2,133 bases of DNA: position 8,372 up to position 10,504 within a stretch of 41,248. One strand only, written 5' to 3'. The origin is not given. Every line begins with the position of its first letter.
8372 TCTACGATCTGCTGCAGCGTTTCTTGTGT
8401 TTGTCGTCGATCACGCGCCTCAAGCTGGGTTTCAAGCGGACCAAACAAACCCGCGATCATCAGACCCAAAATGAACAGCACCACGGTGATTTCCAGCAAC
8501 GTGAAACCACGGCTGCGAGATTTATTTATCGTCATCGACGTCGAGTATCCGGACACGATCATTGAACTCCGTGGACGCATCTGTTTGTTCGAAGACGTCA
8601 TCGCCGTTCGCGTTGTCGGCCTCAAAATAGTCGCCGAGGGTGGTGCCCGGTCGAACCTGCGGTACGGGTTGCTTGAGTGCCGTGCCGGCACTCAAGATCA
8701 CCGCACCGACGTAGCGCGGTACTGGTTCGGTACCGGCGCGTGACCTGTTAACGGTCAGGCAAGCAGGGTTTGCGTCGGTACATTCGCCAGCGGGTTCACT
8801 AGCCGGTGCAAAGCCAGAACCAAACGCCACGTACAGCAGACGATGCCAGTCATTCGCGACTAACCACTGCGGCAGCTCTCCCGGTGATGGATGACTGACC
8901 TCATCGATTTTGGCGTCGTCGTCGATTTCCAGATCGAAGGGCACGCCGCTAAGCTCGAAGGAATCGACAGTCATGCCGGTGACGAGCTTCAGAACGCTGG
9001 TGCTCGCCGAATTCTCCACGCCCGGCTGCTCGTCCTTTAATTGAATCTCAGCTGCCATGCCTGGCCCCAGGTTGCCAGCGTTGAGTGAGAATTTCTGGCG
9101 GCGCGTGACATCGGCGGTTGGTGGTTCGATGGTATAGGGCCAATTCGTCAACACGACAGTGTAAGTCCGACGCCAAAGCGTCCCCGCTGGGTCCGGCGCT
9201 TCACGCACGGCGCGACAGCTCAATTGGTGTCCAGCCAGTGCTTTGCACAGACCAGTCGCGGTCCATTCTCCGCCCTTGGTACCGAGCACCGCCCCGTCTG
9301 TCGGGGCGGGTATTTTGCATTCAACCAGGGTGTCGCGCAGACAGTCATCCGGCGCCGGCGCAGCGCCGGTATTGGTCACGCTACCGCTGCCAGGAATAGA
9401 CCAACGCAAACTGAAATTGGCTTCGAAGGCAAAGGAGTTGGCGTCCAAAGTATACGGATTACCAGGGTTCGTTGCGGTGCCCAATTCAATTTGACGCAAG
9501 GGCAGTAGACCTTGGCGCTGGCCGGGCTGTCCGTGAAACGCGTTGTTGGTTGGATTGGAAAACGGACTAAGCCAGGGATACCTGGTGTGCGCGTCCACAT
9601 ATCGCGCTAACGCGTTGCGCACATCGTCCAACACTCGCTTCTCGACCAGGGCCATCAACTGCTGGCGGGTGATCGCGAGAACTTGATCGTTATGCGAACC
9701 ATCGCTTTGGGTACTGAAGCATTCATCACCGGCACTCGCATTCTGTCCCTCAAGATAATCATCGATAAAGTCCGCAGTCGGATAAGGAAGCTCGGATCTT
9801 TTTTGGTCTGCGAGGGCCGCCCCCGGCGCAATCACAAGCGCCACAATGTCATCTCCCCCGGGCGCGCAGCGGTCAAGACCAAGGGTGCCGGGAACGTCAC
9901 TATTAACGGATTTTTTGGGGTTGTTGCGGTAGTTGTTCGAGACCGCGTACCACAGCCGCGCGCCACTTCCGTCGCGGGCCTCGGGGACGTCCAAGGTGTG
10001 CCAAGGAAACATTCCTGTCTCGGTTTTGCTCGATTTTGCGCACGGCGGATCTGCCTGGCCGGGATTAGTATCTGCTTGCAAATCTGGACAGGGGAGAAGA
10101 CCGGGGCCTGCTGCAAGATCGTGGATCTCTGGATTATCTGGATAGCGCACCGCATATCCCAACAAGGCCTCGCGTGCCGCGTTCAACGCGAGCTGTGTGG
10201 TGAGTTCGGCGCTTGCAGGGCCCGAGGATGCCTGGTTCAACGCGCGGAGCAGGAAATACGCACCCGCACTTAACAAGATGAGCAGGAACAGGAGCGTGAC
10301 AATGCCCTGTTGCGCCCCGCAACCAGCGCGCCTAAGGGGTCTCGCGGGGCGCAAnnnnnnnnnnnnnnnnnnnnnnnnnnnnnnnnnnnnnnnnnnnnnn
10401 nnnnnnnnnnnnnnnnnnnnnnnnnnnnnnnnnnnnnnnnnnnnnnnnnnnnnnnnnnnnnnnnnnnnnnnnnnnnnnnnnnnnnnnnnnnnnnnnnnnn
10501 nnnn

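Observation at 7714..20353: Compact, re-ordered MSH/T2SS-like type IV filament operon with a minimal pilin set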

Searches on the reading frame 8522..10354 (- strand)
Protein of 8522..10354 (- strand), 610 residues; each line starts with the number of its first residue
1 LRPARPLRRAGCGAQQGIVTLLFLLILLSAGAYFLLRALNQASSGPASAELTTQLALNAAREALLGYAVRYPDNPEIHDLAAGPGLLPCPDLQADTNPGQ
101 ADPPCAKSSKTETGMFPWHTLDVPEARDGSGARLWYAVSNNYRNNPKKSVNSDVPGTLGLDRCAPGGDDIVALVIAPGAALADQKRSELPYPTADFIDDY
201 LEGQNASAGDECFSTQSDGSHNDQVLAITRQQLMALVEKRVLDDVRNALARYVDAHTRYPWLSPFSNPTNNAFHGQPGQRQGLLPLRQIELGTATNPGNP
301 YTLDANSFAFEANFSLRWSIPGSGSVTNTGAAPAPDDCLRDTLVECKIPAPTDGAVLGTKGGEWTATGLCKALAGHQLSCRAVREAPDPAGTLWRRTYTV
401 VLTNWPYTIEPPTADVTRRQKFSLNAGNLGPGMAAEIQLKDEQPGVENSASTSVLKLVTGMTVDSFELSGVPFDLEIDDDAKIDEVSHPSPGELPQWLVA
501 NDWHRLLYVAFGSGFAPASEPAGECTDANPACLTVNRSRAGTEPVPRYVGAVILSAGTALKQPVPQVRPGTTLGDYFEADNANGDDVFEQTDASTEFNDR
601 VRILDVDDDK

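Call 4: search_protein_families(library=pfam, proteins=[window:8522-10354:-], max_evalue=0.01)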
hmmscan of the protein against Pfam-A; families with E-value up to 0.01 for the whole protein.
window:8522-10354:- (610 aa): 0 families

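Call 5: search_protein_families(library=ncbifam, proteins=[window:8522-10354:-], max_evalue=0.01)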
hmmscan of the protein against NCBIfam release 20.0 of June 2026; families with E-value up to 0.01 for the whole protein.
window:8522-10354:- (610 aa): 0 families

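Call 10: find_homologous_proteins(query=window:8522-10354:-)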
Query window:8522-10354:- (610 aa): 67 proteins with E <= 0.001 among 8000 candidates.
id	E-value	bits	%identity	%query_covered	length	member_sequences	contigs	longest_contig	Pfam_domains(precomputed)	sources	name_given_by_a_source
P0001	0.0e+0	1359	97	100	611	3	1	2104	-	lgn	-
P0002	1.3e-264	898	67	100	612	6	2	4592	-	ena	-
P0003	7.1e-263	892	68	98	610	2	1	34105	-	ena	-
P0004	2.1e-250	851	64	100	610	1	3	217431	-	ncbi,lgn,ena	-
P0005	1.6e-214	732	59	100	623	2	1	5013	-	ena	-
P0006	6.3e-179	615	53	99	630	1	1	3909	-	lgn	-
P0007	3.5e-165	569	52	97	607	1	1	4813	-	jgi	-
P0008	1.6e-154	534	48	97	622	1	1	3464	-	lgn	-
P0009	3.2e-152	527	48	97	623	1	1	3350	-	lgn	-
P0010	3.9e-149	516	48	97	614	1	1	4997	-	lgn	-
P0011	8.3e-148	512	48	97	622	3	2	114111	-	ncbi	ncbi:MAG: hypothetical protein AB7O21_10340 [Gammaproteobacteria bacterium]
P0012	9.6e-143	495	47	97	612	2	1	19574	-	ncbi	-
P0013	1.8e-140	488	45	93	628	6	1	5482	-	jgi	-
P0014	5.9e-139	483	44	93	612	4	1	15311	-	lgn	-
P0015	5.9e-138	479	45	93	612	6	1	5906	-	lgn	-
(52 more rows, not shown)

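Call 12: find_related_loci(query=window:8522-10354:-, collection=genome_contigs, flank=10000)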
Query window:8522-10354:- (610 aa) in genome_contigs; peptide patterns used: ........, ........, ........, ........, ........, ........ (x = any residue, [..] = any of these).
97 stretches matched a pattern, but none encodes a relative of the query by tblastn (E <= 1e-3).
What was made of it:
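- Tried and rejected: A genome scan with the single 610-aa protein found no confirmed relatives (call 12).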

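Call 14: find_related_loci(query=A1, collection=genome_contigs, flank=10000)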
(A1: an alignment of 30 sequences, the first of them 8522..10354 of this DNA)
Query A1 (610 aa) in genome_contigs; peptide patterns used: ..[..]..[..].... (x = any residue, [..] = any of these).
54 stretches matched a pattern; 45 encode a relative of the query (tblastn E <= 1e-3); 45 distinct loci.
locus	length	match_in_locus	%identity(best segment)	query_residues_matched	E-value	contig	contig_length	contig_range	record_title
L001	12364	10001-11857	59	2-609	0e+0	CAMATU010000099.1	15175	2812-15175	MAG: Klebsiella pneumoniae isolate MaH-04nov19-186 genome assembly, contig: MaH-04nov19-C10162, whole genome shotgun seq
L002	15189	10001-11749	44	31-605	2e-137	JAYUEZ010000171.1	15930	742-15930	MAG: Gammaproteobacteria bacterium isolate GFS_7618 GFS_7618_170, whole genome shotgun sequence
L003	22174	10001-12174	44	15-605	4e-135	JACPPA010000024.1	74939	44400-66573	MAG: Gammaproteobacteria bacterium isolate NC_groundwater_615_Pr5_B-0.1um_58_24 alan_book_18_scaffold_62881, whole genom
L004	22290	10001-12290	41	1-608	7e-115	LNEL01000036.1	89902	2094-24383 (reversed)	MAG: Gammaproteobacteria bacterium Ga0077536 Ga0077536_128.1, whole genome shotgun sequence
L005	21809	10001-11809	39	8-599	6e-114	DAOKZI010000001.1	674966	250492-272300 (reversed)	MAG TPA_asm: Gammaproteobacteria bacterium isolate AMR_MDS_0046 NODE_3_length_674966_cov_15.022516, whole genome shotgun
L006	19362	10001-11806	39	3-599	1e-112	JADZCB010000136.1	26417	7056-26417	MAG: Gammaproteobacteria bacterium isolate SJ706 c_000000219750, whole genome shotgun sequence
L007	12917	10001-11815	38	15-608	1e-109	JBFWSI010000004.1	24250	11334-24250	MAG: Gammaproteobacteria bacterium isolate CA_2019_TPBF_226 NODE_10203_length_24250_cov_3.057414_TPBF, whole genome shot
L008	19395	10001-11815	40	8-604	3e-107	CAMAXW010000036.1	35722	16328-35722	MAG: Klebsiella pneumoniae isolate MH-08apr19-131 genome assembly, contig: MH-08apr19-C2674, whole genome shotgun sequen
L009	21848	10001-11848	40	9-608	3e-105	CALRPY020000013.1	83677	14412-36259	MAG: Hydrogenophaga intermedia isolate JJ-CU23-05-3-mx-bin502 genome assembly, contig: JJ-NR103-41-C157, whole genome sh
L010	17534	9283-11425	39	53-608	2e-99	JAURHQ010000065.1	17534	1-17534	MAG: Gammaproteobacteria bacterium isolate SFB_657D_100_21 NODE_65_length_17534_cov_3.307957, whole genome shotgun seque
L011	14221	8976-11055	38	53-608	3e-98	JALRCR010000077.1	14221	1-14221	MAG: Gammaproteobacteria bacterium isolate HTM.54 NODE_77_length_14221_cov_5.286250, whole genome shotgun sequence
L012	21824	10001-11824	34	15-604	1e-83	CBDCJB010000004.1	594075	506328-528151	MAG: Gammaproteobacteria bacterium isolate 73aac9d3-0341-4cc4-bdea-3f58c6bb4f33 genome assembly, contig: contig_4, whole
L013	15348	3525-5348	35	15-604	6e-77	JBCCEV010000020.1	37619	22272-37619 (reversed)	MAG: Pseudomonadota bacterium isolate P01_B01_bin.115 k141_340205_length_37619_cov_16.8277, whole genome shotgun sequenc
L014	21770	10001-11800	32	15-601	3e-70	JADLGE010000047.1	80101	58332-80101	MAG: Gammaproteobacteria bacterium isolate SJ420 c_000000387014, whole genome shotgun sequence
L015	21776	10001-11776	33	13-604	5e-70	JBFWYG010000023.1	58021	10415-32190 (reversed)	MAG: Gammaproteobacteria bacterium isolate CA_2019_TPBS_159 NODE_3612_length_58021_cov_10.102774_TPBS, whole genome shot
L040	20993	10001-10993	36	7-285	5e-21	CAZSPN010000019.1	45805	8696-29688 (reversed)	MAG TPA_asm: uncultured Gallionella sp. isolate SRP178908_co1_118 genome assembly, contig: NODE_410_length_45805_cov_4.1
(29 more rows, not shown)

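Call 38: predict_structure(alignment_id=A1)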
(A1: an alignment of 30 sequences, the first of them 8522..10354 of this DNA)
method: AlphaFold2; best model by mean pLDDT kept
length: 610 residues; sequences in the alignment: 30
mean_pLDDT: 87.5   pTM: 0.84
mean pLDDT of the five models: 87.5, 86.9, 86.9, 86.7, 84.8
residues with pLDDT >= 90: 364; 70-90: 191; 50-70: 40; < 50: 15
segments of 3 or more residues with pLDDT < 50: 1-5, 7-12, 607-610
pLDDT, mean of each block of 10 residues (from residue 1): 45 63 88 78 74 95 96 85 92 78 68 90 91 92 85 92 79 94 75 72 88 91 95 95 95 92 94 94 95 80 92 94 91 89 76 83 92 94 90 93 94 93 94 95 91 95 95 92 79 93 96 88 83 91 91 94 86 94 94 91 65
secondary structure, 60 per line:
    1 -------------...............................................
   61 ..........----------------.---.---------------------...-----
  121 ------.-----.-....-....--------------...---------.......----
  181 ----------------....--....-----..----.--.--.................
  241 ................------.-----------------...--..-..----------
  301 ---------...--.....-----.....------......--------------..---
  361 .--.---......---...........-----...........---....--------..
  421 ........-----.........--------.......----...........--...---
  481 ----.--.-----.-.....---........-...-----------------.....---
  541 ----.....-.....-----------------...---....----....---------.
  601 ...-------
elements in order: H14-70 E113-115 E135-138 E158-160 E170-176 H197-200 H203-206 E224-229 H230-256 E281-283 E310-312 E315-319 E325-329 H336-340 E368-373 E377-387 E393-403 E407-410 E419-428 E434-442 E451-457 E462-472 E475-477 H496-500 E507-511 E533-537 E545-549 E551-555 H579-582 E587-590 E600-603
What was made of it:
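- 8522..10354 (-): 610-aa pilin-like protein without Glu5, a GspK/PilX-type candidate tip subunit or adhesin. AlphaFold2 pLDDT 87.5, with a helix over residues 14-70 (call 38).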

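Call 41: fold_search(model_id=the predicted structure, library=pdb)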
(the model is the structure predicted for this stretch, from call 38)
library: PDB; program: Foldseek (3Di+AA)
matches with E <= 10: 944; with E <= 0.001: 0
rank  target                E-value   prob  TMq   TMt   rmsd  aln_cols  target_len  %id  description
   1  5mhf_A                3.1e-03  0.10  0.07  0.06  17.5       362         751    9  Murine endoplasmic reticulum alpha-glucosidase I with N-9'-methoxynonyl-1-deoxynojirimycin. (released 2017-12-20)
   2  3n91                  8.0e-03  0.23  0.09  0.14  15.7       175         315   12  Crystal structure of a STRUCTURAL GENOMICS, UNKNOWN FUNCTION (BACOVA_03430) from Bacteroides ovatus at 2.40 A resolution (released 2010-07-28)
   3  5mhf_B                1.6e-02  0.09  0.09  0.08  19.6       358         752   10  Murine endoplasmic reticulum alpha-glucosidase I with N-9'-methoxynonyl-1-deoxynojirimycin. (released 2017-12-20)
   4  5mhf_C                2.8e-02  0.06  0.08  0.07  20.6       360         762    9  Murine endoplasmic reticulum alpha-glucosidase I with N-9'-methoxynonyl-1-deoxynojirimycin. (released 2017-12-20)
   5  8huc_C                3.9e-02  0.04  0.06  0.10  21.4       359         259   12  Crystal structure of PaIch (Pec1) (released 2023-12-27)
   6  5mhf_D                5.7e-02  0.07  0.09  0.08  19.7       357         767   10  Murine endoplasmic reticulum alpha-glucosidase I with N-9'-methoxynonyl-1-deoxynojirimycin. (released 2017-12-20)
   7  5fjl                  7.2e-02  0.07  0.05  0.13  14.8       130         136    7  Crystal structure of raptor adenovirus 1 fibre head, wild-type form (released 2016-06-29)
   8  3h3i_A                8.5e-02  0.08  0.06  0.17  17.6       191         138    7  CRYSTAL STRUCTURE OF A PUTATIVE LIPID BINDING PROTEIN (BT_2261) FROM BACTEROIDES THETAIOTAOMICRON VPI-5482 AT 2.20 A R (released 2009-04-28)
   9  5tc1_M                8.5e-02  0.07  0.06  0.10  15.6       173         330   12  In situ structures of the genome and genome-delivery apparatus in ssRNA bacteriophage MS2 (released 2016-12-07)
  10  8huc_A                1.0e-01  0.04  0.06  0.11  21.1       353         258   11  Crystal structure of PaIch (Pec1) (released 2023-12-27)
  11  1r0u                  1.1e-01  0.10  0.08  0.22  15.8       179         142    8  Crystal structure of ywiB protein from Bacillus subtilis (released 2003-12-30)
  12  7whm                  1.3e-01  0.03  0.06  0.04  22.1       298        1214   10  Closed spike of Bombyx mori cytoplasmic polyhedrosis virus (released 2022-02-02)
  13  7bjt_A                1.3e-01  0.02  0.05  0.04  22.0       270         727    6  Structure-function analysis of a new PL17 oligoalginate lyase from the marine bacterium Zobellia galactanivorans DsijT (released 2021-07-14)
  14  5fld                  1.3e-01  0.08  0.05  0.15  16.2       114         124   10  Crystal structure of raptor adenovirus 1 fibre head, beta-hairpin deleted form (released 2016-06-29)
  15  8ufn_A                1.4e-01  0.04  0.06  0.11  21.0       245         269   15  Crystal Structure of neuronal HAstV VA1 capsid spike domain at 2.73 A resolution (released 2024-02-14)
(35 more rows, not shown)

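Call 55: find_encoding_contigs(protein=P0004, flank=10000, max_places=3)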
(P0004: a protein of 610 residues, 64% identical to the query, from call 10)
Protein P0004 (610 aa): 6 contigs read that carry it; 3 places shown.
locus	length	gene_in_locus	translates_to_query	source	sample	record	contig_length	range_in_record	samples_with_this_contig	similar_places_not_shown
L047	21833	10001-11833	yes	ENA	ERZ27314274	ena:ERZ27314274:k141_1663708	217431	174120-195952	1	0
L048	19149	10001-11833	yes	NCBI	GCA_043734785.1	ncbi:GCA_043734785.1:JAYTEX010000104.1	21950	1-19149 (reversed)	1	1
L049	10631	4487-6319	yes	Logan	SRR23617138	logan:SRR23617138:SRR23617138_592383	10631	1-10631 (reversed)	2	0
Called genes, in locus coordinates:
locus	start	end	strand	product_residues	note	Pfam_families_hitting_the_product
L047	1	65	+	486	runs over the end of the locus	PF00072:Response_reg, PF00158:Sigma54_activat, PF14532:Sigma54_activ_2, PF07728:AAA_5 (weak), PF25601:AAA_lid_14, PF02954:HTH_8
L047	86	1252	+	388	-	PF13191:AAA_16 (faint), PF13401:AAA_22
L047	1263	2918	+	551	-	PF07655:Secretin_N_2, PF00263:Secretin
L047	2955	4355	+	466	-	PF07719:TPR_2 (faint), PF13432:TPR_16 (weak)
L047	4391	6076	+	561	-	PF05157:MshEN, PF00437:T2SSE, PF13191:AAA_16 (weak)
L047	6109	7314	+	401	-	PF28597:T2SSF_N, PF00482:T2SSF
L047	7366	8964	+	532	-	-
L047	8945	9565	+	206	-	-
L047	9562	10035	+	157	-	-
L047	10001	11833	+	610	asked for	-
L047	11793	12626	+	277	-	-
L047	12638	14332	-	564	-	PF02518:HATPase_c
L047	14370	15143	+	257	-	-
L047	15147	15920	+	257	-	-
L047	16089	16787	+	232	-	PF07963:N_methyl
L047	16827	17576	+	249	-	PF00005:ABC_tran, PF13304:AAA_21 (weak)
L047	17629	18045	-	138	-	PF02566:OsmC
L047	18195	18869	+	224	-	PF00027:cNMP_binding, PF13545:HTH_Crp_2, PF00325:Crp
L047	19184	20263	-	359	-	PF00589:Phage_integrase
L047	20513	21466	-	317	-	PF12834:Phage_int_SAM_2, PF12835:Integrase_1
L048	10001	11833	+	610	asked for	-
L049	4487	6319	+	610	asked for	-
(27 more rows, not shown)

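Call 61: find_encoding_contigs(protein=P0003, flank=10000, max_places=2)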
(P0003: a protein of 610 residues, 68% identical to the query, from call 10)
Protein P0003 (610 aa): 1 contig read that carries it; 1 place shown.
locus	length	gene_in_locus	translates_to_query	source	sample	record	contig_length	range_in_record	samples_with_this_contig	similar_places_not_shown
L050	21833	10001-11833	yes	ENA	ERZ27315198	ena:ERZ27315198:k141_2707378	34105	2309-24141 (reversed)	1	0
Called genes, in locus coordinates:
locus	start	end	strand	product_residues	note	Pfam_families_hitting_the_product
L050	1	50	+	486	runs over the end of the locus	PF00072:Response_reg, PF00158:Sigma54_activat, PF14532:Sigma54_activ_2, PF07728:AAA_5 (weak), PF25601:AAA_lid_14, PF02954:HTH_8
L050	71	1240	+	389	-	PF13191:AAA_16 (weak), PF13401:AAA_22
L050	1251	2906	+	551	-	PF07655:Secretin_N_2, PF00263:Secretin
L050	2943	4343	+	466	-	PF07719:TPR_2 (faint), PF13432:TPR_16 (weak)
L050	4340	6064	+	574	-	PF05157:MshEN, PF00437:T2SSE, PF13191:AAA_16 (weak)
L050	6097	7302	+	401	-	PF28597:T2SSF_N, PF00482:T2SSF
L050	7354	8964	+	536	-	-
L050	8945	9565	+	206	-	-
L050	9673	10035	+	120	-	-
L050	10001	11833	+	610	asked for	-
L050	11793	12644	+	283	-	PF07963:N_methyl (weak)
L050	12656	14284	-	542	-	PF02518:HATPase_c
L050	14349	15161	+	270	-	-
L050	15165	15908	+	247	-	-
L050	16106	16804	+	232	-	PF07963:N_methyl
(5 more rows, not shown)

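Call 62: find_encoding_contigs(protein=P0005, flank=10000, max_places=2)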
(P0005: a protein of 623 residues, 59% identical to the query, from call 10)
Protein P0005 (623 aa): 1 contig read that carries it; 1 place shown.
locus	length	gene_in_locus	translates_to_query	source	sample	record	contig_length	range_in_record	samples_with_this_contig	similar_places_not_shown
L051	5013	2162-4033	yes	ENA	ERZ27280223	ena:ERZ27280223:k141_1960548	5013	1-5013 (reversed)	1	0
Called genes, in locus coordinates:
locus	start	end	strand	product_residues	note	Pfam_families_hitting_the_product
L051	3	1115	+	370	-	?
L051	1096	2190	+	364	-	-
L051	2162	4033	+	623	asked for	-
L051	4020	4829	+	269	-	PF07963:N_methyl (faint)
